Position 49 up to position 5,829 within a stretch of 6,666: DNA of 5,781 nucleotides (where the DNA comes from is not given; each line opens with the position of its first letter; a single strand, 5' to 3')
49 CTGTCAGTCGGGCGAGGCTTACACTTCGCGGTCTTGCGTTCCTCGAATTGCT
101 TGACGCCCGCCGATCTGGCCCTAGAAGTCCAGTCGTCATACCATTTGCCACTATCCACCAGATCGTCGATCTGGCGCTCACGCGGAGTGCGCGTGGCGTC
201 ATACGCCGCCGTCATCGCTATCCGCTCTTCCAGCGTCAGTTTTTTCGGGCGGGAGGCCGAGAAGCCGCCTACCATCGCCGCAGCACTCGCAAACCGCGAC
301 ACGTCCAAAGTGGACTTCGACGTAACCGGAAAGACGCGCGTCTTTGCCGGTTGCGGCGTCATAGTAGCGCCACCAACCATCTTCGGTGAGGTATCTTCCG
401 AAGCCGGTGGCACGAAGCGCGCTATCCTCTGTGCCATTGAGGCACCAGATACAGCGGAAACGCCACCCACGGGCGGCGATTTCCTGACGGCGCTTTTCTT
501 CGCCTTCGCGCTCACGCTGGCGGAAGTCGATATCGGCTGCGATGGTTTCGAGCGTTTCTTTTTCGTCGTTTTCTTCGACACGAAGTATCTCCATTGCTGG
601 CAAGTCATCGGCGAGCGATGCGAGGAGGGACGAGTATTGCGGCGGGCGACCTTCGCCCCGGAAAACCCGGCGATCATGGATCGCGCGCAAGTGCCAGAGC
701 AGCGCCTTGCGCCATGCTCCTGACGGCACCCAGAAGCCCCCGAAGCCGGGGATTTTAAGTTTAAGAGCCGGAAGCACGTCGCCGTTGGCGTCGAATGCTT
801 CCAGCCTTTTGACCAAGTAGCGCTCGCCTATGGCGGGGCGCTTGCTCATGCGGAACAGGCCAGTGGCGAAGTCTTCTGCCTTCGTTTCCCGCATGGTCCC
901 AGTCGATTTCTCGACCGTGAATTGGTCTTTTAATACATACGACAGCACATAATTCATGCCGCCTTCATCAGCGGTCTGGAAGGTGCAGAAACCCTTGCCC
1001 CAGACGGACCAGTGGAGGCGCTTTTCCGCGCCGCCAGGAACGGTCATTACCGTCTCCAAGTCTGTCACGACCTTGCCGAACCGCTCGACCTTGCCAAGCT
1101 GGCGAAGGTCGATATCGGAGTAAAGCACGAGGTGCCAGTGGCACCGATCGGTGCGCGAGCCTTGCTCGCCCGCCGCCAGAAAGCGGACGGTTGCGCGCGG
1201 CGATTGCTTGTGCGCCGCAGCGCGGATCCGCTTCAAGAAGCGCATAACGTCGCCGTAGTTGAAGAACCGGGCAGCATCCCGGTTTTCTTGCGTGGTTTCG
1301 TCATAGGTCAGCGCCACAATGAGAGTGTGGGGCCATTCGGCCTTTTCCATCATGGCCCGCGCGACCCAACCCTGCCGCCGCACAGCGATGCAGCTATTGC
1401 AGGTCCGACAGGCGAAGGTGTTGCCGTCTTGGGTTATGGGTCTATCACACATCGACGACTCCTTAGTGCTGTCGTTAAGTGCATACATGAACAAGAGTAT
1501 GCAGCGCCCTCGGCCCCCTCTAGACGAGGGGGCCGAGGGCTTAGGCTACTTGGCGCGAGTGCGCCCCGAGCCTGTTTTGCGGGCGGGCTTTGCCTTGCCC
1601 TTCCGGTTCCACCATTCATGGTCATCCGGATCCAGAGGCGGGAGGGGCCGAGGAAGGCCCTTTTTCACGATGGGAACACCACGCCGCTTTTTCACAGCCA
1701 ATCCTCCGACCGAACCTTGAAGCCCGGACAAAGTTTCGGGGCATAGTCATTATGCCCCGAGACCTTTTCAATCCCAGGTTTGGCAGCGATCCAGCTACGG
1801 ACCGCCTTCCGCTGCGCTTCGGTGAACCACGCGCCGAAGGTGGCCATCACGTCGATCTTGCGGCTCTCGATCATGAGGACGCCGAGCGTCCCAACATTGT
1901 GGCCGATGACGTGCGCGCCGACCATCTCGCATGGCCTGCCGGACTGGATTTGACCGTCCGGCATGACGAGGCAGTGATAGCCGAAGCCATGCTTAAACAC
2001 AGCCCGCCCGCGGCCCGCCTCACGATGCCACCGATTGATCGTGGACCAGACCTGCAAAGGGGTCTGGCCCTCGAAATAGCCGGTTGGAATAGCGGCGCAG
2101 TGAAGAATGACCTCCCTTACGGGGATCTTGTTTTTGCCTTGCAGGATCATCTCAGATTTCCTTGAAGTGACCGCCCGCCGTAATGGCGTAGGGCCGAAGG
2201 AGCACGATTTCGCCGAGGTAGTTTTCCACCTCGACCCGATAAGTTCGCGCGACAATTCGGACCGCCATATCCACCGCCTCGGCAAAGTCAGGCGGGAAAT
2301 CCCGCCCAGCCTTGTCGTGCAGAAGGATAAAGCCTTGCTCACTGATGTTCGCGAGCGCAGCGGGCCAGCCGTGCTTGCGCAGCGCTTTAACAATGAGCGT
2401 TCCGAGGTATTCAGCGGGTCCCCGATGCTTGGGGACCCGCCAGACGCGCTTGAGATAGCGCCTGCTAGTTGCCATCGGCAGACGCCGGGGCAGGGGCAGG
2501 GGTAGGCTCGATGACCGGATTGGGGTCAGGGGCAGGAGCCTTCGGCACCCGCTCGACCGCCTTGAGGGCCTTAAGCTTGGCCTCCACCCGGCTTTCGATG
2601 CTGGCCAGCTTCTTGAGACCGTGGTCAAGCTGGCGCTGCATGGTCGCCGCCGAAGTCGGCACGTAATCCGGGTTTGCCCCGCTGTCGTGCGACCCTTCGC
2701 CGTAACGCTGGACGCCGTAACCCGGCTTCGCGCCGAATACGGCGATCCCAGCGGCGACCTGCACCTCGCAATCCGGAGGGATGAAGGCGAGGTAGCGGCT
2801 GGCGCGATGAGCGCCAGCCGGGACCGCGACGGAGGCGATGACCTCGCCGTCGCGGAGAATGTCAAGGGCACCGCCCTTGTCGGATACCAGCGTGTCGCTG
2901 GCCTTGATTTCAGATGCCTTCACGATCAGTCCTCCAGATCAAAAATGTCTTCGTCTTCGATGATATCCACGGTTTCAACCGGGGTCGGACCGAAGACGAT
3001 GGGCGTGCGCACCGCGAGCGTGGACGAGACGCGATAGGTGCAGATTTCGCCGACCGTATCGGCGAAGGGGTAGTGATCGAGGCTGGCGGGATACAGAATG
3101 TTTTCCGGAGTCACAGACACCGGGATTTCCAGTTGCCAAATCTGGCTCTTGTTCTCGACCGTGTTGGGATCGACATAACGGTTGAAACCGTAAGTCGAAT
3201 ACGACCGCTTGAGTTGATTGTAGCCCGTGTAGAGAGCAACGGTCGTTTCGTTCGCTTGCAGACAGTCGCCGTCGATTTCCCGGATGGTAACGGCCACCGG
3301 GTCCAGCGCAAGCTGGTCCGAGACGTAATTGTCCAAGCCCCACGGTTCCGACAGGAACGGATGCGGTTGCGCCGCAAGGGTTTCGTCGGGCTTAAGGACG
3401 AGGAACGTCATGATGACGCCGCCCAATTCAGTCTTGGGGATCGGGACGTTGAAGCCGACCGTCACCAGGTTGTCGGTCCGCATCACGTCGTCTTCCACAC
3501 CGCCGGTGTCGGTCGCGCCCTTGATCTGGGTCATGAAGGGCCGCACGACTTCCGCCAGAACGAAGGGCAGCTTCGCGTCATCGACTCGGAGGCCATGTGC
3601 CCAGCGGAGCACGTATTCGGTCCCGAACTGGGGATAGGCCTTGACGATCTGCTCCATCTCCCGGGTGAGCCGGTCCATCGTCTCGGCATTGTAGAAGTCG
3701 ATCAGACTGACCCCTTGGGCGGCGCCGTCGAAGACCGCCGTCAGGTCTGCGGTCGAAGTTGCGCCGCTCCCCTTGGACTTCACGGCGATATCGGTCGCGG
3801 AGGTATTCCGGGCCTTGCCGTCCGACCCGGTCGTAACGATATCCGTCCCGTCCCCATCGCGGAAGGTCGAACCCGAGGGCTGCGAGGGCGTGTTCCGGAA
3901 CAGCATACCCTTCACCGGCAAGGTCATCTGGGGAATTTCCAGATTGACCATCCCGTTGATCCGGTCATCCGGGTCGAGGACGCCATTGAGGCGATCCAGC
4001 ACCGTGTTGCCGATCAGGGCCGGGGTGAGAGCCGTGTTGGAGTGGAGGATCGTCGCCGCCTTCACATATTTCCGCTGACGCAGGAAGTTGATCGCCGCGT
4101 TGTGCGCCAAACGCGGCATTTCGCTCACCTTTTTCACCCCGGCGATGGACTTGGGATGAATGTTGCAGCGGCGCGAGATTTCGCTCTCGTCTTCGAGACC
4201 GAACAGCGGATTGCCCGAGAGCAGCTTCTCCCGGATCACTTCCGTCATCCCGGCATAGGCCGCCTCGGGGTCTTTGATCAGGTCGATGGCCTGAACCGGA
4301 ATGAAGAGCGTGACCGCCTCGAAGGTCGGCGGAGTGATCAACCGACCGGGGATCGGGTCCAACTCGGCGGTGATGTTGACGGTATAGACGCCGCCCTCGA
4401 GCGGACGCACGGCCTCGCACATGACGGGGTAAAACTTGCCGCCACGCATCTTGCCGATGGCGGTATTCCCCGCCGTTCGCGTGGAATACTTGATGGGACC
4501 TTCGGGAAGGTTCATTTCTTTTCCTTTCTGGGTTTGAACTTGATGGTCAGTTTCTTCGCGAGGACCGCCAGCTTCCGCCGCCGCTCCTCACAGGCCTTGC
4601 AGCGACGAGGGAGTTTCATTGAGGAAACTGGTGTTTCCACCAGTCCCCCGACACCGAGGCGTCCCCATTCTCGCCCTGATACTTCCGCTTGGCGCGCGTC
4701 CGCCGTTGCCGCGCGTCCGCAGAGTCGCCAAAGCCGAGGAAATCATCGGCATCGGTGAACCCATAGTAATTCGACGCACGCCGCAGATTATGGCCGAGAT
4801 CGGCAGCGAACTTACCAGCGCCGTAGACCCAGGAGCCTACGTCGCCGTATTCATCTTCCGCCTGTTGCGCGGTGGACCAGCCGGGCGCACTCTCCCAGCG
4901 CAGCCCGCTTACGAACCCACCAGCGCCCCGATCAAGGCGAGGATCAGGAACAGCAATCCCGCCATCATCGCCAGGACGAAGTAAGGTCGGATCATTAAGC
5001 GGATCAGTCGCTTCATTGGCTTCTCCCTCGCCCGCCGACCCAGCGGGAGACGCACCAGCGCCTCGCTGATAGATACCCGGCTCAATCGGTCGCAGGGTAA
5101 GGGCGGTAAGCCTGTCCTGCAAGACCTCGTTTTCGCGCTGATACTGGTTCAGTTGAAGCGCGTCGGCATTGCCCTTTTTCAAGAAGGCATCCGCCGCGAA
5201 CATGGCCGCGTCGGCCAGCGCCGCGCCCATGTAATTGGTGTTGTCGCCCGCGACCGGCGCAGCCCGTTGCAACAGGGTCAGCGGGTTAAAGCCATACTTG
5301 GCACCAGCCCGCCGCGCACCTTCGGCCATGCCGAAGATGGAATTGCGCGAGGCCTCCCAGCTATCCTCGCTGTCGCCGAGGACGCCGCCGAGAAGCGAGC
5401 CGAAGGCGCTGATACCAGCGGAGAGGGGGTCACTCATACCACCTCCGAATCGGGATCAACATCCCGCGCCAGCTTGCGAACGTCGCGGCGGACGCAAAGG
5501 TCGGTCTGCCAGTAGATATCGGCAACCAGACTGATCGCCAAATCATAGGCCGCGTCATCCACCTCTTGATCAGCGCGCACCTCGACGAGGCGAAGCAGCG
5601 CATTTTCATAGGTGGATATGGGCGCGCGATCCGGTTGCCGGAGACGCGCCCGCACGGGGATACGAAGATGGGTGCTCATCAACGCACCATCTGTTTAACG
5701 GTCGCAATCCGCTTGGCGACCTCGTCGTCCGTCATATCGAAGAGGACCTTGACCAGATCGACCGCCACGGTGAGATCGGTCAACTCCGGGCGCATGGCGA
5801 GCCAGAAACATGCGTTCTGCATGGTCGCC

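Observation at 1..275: A gene hidden by the circular junction and overlapping the rep 3' end in the +1 frame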

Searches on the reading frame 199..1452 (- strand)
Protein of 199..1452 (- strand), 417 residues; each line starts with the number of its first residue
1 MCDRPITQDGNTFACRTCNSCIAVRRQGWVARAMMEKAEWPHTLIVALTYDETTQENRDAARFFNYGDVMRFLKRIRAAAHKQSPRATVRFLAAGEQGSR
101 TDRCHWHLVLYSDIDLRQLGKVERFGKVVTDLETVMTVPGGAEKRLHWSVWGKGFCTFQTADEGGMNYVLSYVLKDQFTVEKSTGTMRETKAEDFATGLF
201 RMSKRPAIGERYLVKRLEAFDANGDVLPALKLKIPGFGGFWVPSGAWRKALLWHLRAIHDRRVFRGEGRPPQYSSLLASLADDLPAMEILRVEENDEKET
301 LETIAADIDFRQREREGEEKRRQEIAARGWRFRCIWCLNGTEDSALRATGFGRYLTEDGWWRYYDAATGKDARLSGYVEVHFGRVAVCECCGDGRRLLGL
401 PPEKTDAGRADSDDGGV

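Call 7: search_protein_families(library=pfam, proteins=[window:199-1452:-], max_evalue=0.1)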
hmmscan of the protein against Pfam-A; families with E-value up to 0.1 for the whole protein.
window:199-1452:- (417 aa): 1 family
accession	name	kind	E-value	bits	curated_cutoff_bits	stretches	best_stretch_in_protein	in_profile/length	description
PF23343.2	REP_ORF2-G2P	-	1.2e-11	45.2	27.8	1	45-176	3-98/99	Replication-associated protein ORF2/G2P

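Call 8: search_protein_families(library=phrogs, proteins=[window:199-1452:-], max_evalue=0.1)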
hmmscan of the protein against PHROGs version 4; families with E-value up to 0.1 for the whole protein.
window:199-1452:- (417 aa): 4 families
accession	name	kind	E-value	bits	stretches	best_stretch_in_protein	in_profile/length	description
phrog_942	-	DNA, RNA and nucleotide metabolism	1.1e-32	115.1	1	8-235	84-287/501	replication initiation protein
phrog_29197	-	unknown function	4.2e-08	34.4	1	10-111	59-168/187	-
phrog_3584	-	DNA, RNA and nucleotide metabolism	0.00013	22.5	1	44-119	70-144/265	replication initiation protein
phrog_713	-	DNA, RNA and nucleotide metabolism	0.084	12.7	0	55-109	127-189/432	DNA replication initiation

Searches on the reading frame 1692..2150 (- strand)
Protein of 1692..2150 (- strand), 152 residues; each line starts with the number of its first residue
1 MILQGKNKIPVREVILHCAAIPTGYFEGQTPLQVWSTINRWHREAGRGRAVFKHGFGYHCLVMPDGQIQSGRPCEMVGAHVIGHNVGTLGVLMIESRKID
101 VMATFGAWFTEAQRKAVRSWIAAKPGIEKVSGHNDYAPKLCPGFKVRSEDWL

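Call 7: search_protein_families(library=pfam, proteins=[window:1692-2150:-], max_evalue=0.1)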
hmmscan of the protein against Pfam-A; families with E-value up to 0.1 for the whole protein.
window:1692-2150:- (152 aa): 1 family
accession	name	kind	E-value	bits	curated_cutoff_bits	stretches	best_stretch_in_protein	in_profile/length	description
PF01510.30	Amidase_2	-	2.3e-07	31.6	26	1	10-143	4-130/131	N-acetylmuramoyl-L-alanine amidase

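Call 8: search_protein_families(library=phrogs, proteins=[window:1692-2150:-], max_evalue=0.1)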
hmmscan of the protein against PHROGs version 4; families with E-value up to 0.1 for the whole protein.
window:1692-2150:- (152 aa): 3 families
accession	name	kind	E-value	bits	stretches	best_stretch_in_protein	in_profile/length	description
phrog_822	-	lysis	2.8e-25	90.3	1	6-148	19-151/215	amidase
phrog_1493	-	lysis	3.9e-15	56.9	1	10-149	33-158/394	endolysin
phrog_35436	-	lysis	1.3e-05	25.6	1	54-145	48-137/266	amidase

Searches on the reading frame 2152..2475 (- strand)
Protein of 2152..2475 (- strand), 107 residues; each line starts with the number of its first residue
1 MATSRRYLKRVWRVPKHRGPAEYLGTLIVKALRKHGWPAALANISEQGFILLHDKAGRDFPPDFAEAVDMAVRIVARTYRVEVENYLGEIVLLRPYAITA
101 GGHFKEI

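Call 7: search_protein_families(library=pfam, proteins=[window:2152-2475:-], max_evalue=0.1)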
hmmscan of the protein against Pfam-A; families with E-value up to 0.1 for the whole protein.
window:2152-2475:- (107 aa): 1 family
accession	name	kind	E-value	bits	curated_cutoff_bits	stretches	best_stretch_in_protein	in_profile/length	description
PF21834.1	DUF6894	-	0.065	13.8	24.1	0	47-80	8-39/69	Domain of unknown function (DUF6894)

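Call 8: search_protein_families(library=phrogs, proteins=[window:2152-2475:-], max_evalue=0.1)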
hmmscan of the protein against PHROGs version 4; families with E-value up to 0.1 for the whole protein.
window:2152-2475:- (107 aa): 0 families

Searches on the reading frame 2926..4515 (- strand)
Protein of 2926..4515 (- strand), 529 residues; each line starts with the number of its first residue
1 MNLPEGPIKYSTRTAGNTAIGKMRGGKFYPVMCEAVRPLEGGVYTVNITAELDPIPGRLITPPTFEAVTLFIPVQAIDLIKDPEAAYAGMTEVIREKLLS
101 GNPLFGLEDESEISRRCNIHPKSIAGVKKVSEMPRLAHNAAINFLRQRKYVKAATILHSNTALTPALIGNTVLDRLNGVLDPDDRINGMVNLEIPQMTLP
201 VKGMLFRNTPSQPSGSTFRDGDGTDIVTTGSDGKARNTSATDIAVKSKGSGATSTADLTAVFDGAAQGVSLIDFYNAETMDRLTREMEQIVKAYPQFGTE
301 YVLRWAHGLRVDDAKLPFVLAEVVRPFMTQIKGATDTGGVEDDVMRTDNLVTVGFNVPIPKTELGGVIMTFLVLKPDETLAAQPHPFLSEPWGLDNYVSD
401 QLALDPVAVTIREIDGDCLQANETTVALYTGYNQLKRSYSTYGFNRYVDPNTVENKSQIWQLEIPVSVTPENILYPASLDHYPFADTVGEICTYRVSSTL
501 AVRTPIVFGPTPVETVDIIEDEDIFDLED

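Call 7: search_protein_families(library=pfam, proteins=[window:2926-4515:-], max_evalue=0.1)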
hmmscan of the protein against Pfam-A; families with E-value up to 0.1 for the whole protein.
window:2926-4515:- (529 aa): 0 families

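Call 8: search_protein_families(library=phrogs, proteins=[window:2926-4515:-], max_evalue=0.1)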
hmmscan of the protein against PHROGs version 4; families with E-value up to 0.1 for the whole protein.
window:2926-4515:- (529 aa): 0 families

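Call 10: find_related_loci(query=window:2926-4515:-, collection=viral_contigs, flank=10000)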
Query window:2926-4515:- (529 aa) in viral_contigs; peptide patterns used: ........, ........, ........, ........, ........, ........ (x = any residue, [..] = any of these).
1 stretches matched a pattern; 1 encode a relative of the query (tblastn E <= 1e-3); 1 distinct loci.
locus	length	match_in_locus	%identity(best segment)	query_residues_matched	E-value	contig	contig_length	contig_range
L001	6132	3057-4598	56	11-526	0e+0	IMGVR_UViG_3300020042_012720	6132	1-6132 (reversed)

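Call 22: search_solved_structures(query=window:2926-4515:-, max_evalue=10)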
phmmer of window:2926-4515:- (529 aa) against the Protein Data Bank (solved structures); distinct sequences matched with E-value up to 10: 2.
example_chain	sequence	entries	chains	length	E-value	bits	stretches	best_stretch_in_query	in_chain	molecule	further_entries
9ffg_A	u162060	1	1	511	2.2e-167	561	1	9-526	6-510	Major capsid protein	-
9ffh_B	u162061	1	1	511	1.1e-166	558.8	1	9-526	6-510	Major capsid protein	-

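Call 23: search_dna_similar(query=window:2926-4515:-, collection=phages, mode=protein, max_evalue=0.001)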
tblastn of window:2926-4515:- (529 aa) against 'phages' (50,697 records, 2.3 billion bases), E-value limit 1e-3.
Records with a match: 19; places in all: 19; records where one place covers at least 80% of the query: 9.
Best place of each record, by identity: <60% 19.
By first word of the organism name: Tortoise 8; Microviridae 3; Flyfo 3; Rhizobium 3; Ascunsovirus 1; Rhodobacter 1.
By host as written in the record: Gopherus morafkai 8; Ciona robusta 3; Pteropus tonganus 3; Sulfitobacter sp. SH24-1b 1; Rhodobacter capsulatus SB 1003 1; Rhizobium etli N113 1; Rhizobium etli N871 1; Rhizobium etli T1_7 1.
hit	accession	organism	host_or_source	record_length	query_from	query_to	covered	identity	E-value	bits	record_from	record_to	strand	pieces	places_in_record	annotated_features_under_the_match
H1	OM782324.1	Ascunsovirus oldenburgi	Sulfitobacter sp. SH24-1b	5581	1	514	97%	51.6%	6e-168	525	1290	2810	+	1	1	record has no annotation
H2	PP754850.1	Rhodobacter phage Ebor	Rhodobacter capsulatus SB 1003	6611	9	516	96%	50.5%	5e-161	510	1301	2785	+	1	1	major capsid protein VP1/F | prophage in DE442 lysogen = A; amino acid replacement Y200S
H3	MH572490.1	Microviridae sp.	Ciona robusta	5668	19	516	94%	23.4%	9e-6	55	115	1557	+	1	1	major capsid protein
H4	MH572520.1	Microviridae sp.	Ciona robusta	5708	18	516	94%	22.2%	2e-5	53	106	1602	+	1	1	major capsid protein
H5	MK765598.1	Tortoise microvirus 46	Gopherus morafkai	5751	7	463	86%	23.7%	3e-5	53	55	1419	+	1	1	major capsid protein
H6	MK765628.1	Tortoise microvirus 75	Gopherus morafkai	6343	7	509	95%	21.0%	8e-4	48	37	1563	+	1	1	major capsid protein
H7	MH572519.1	Microviridae sp.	Ciona robusta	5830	18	515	94%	21.1%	1e-6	58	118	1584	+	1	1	major capsid protein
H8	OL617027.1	Flyfo microvirus Tbat2_112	Pteropus tonganus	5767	7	514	96%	20.5%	4e-5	52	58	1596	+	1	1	major capsid protein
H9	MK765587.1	Tortoise microvirus 37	Gopherus morafkai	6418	10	487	90%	21.1%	2e-6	57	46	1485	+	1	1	major capsid protein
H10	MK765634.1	Tortoise microvirus 81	Gopherus morafkai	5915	110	509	76%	24.5%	8e-4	48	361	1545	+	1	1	major capsid protein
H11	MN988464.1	Rhizobium phage RHph_TM24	Rhizobium etli N113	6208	137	514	71%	23.1%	4e-5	52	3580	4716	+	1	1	putative major capsid protein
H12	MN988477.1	Rhizobium phage RHph_TM32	Rhizobium etli N871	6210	137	514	71%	23.1%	4e-5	52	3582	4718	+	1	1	putative major capsid protein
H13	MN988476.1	Rhizobium phage RHph_TM1_7A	Rhizobium etli T1_7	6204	137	514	71%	23.1%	5e-5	52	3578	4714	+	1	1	putative major capsid protein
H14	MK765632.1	Tortoise microvirus 79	Gopherus morafkai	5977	159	514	67%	24.0%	3e-9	66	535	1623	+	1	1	major capsid protein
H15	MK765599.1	Tortoise microvirus 47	Gopherus morafkai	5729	105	463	68%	22.8%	2e-8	63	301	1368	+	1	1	major capsid protein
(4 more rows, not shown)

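Call 74: find_homologous_proteins(query=window:2926-4515:-, max_evalue=1e-10)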
Query window:2926-4515:- (529 aa): 488 proteins with E <= 1e-10 among 8000 candidates; the best 120 are listed.
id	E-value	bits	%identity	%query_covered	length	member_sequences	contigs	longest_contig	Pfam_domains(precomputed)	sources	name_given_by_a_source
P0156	0.0e+0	1196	100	100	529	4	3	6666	-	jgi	-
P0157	6.8e-273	924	77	98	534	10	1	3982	-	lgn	-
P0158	5.9e-246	835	70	100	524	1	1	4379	-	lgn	-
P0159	3.9e-242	823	69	99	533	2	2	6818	-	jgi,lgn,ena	-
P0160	1.4e-239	814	69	100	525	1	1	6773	-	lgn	-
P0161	1.7e-211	722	62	98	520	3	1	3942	-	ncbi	-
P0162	2.5e-203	695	60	98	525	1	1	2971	-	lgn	-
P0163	2.6e-202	691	60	98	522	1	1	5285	-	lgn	-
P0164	2.5e-201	688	58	98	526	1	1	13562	-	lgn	-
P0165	7.9e-201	686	59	98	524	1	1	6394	-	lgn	-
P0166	1.4e-199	682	59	98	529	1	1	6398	-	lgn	-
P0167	6.8e-197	673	57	97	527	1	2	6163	-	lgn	-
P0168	1.9e-196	672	59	98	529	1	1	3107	-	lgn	-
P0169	2.8e-196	671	59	98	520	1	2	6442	-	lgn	-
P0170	8.6e-196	670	57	98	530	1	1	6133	-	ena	-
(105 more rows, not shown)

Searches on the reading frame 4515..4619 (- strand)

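Call 67: search_protein_families(library=phrogs, proteins=[window:4515-4619:-], max_evalue=0.1)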
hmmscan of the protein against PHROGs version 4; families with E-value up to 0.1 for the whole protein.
seq(35 aa): 1 family
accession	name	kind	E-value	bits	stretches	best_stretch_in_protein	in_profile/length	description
phrog_32883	-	unknown function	0.049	15.1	1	7-20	3-16/76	-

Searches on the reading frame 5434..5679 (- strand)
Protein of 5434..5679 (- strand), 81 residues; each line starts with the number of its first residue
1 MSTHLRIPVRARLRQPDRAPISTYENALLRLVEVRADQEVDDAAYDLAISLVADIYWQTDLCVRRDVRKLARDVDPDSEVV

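Call 7: search_protein_families(library=pfam, proteins=[window:5434-5679:-], max_evalue=0.1)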
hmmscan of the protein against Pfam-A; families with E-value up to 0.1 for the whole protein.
window:5434-5679:- (81 aa): 0 families

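Call 8: search_protein_families(library=phrogs, proteins=[window:5434-5679:-], max_evalue=0.1)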
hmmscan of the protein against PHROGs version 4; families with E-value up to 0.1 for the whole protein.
window:5434-5679:- (81 aa): 1 family
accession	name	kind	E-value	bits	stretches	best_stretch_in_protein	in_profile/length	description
phrog_9778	-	unknown function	0.057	14.6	0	12-39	21-48/58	-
